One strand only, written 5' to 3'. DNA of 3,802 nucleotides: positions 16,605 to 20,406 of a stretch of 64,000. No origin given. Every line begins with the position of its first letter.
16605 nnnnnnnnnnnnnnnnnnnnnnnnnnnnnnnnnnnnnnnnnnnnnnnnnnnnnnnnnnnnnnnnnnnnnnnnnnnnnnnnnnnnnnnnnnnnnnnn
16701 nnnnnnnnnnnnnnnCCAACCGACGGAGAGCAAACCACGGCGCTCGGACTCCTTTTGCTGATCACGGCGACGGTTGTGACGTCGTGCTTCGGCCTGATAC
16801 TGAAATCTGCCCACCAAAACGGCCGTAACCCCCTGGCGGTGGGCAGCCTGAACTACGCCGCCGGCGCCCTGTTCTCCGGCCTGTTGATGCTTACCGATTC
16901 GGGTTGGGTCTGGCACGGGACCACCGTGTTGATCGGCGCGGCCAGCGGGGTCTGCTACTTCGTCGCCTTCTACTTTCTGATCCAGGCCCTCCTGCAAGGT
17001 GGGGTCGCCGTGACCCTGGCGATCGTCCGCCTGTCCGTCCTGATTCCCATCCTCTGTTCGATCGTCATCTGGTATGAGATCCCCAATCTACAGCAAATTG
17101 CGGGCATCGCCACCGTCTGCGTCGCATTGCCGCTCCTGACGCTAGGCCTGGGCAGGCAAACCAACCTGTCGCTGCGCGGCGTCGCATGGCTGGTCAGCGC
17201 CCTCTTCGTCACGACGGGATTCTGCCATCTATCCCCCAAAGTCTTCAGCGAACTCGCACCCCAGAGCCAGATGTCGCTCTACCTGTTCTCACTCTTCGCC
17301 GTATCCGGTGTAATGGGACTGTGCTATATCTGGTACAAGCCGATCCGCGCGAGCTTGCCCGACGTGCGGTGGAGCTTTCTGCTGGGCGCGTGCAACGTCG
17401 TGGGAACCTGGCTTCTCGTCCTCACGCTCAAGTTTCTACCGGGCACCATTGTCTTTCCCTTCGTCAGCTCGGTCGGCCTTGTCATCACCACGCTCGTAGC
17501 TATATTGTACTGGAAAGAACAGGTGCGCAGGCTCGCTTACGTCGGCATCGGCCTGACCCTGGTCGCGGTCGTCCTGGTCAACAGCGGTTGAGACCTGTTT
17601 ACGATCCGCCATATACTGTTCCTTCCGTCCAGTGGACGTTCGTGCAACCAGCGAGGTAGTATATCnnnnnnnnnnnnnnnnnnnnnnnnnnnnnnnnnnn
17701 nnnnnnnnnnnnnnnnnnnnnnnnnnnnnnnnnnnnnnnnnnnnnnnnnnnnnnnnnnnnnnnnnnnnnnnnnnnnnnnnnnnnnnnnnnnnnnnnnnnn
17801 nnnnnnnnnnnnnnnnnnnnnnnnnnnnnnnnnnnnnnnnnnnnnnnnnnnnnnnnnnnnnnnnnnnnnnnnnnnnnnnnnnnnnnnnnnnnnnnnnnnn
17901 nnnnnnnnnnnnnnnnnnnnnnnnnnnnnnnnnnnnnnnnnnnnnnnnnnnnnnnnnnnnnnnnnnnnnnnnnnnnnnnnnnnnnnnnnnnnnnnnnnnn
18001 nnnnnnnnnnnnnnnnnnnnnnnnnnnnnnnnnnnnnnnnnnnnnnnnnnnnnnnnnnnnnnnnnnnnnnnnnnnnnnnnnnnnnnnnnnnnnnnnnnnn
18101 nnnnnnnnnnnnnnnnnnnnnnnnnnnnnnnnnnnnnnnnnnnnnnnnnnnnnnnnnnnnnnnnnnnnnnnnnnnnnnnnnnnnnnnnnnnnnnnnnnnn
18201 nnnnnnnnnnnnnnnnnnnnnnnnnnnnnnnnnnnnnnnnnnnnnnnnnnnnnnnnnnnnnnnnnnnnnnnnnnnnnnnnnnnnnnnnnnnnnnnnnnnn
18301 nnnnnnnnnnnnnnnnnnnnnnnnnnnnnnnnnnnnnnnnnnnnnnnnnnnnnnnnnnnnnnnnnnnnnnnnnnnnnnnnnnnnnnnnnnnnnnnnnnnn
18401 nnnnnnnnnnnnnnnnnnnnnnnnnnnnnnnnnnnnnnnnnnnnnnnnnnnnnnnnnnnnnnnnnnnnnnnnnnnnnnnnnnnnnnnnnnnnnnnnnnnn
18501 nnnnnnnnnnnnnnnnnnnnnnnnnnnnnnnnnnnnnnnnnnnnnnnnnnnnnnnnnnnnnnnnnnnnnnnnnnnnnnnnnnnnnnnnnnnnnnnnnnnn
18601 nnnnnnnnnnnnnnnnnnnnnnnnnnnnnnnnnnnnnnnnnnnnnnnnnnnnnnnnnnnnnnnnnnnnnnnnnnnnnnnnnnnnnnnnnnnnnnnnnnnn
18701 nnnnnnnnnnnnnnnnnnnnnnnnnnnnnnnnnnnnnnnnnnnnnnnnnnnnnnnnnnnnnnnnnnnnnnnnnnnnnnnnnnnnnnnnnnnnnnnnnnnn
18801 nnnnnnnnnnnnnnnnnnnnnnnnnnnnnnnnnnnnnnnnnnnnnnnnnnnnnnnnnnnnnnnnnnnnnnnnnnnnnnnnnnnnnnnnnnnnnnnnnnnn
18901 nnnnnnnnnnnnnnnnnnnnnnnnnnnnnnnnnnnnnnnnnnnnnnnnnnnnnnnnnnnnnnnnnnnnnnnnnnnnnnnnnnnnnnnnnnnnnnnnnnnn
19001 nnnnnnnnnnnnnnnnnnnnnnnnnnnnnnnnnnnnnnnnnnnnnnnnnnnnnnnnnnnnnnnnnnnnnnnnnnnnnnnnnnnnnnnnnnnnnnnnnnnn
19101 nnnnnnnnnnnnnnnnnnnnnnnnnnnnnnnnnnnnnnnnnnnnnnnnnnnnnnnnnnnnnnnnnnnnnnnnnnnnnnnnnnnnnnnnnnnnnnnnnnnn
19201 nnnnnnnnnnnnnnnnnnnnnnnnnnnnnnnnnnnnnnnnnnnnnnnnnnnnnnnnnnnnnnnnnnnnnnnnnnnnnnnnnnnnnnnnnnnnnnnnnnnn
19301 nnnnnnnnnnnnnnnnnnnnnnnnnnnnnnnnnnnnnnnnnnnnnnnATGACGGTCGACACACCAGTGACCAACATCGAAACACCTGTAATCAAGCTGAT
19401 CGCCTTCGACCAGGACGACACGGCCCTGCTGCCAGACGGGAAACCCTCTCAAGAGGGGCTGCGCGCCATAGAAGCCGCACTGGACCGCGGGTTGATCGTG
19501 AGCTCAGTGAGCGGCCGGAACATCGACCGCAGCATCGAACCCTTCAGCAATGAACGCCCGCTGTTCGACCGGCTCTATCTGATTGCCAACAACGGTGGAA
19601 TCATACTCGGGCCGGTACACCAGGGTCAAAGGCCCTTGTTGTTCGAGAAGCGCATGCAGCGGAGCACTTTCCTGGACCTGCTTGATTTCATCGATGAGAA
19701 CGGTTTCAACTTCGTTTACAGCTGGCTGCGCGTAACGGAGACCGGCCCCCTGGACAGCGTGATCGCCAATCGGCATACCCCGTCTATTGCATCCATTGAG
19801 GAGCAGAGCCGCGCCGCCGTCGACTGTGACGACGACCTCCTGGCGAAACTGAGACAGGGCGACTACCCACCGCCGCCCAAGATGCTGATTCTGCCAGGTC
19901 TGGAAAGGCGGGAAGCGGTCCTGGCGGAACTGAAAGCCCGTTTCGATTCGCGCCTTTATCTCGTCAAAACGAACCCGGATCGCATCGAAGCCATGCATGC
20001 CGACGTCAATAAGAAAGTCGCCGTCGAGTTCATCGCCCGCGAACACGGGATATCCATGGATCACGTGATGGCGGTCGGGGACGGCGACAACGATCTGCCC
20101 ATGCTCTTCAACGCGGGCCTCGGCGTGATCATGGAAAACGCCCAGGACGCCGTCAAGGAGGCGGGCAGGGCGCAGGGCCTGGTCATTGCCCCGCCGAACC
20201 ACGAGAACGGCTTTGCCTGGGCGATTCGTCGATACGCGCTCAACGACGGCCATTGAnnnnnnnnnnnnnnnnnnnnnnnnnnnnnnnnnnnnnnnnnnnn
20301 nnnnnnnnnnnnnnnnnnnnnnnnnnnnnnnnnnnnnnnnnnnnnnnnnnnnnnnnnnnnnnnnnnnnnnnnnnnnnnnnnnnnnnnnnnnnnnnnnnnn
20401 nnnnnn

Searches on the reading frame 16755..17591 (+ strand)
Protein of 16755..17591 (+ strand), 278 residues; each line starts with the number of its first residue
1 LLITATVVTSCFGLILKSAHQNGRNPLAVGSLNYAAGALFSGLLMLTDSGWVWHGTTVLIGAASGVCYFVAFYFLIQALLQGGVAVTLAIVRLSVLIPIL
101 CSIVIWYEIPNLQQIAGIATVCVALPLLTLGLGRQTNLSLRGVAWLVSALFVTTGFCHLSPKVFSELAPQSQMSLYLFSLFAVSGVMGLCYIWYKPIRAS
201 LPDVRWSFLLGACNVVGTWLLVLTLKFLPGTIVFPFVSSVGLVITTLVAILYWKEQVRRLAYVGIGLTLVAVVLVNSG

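Call 24: search_protein_families(library=pfam, proteins=[window:16755-17591:+], max_evalue=0.001)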
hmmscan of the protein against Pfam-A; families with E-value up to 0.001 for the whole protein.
window:16755-17591:+ (278 aa): 2 families
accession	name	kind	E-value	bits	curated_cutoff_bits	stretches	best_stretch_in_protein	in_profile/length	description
PF00892.27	EamA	-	2.1e-09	38.2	28.2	2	149-276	10-134/135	EamA-like transporter family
PF10639.15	TMEM234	-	0.0003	21.3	30.1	1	205-275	41-112/113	Putative transmembrane family 234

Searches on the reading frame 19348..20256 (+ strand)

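Call 24: search_protein_families(library=pfam, proteins=[window:19348-20256:+], max_evalue=0.001)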
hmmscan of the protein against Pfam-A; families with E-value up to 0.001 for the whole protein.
window:19348-20256:+ (302 aa): 3 families
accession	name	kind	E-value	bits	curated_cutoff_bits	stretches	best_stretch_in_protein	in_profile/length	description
PF08282.18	Hydrolase_3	-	1.2e-35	123.9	20.9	1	18-293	1-255/255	haloacid dehalogenase-like hydrolase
PF05116.19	S6PP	-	4.7e-07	30.1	20.3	1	218-298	162-247/247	Sucrose-6F-phosphate phosphohydrolase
PF00702.32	Hydrolase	-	7.4e-06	26.9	26.4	1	156-257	99-191/191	haloacid dehalogenase-like hydrolase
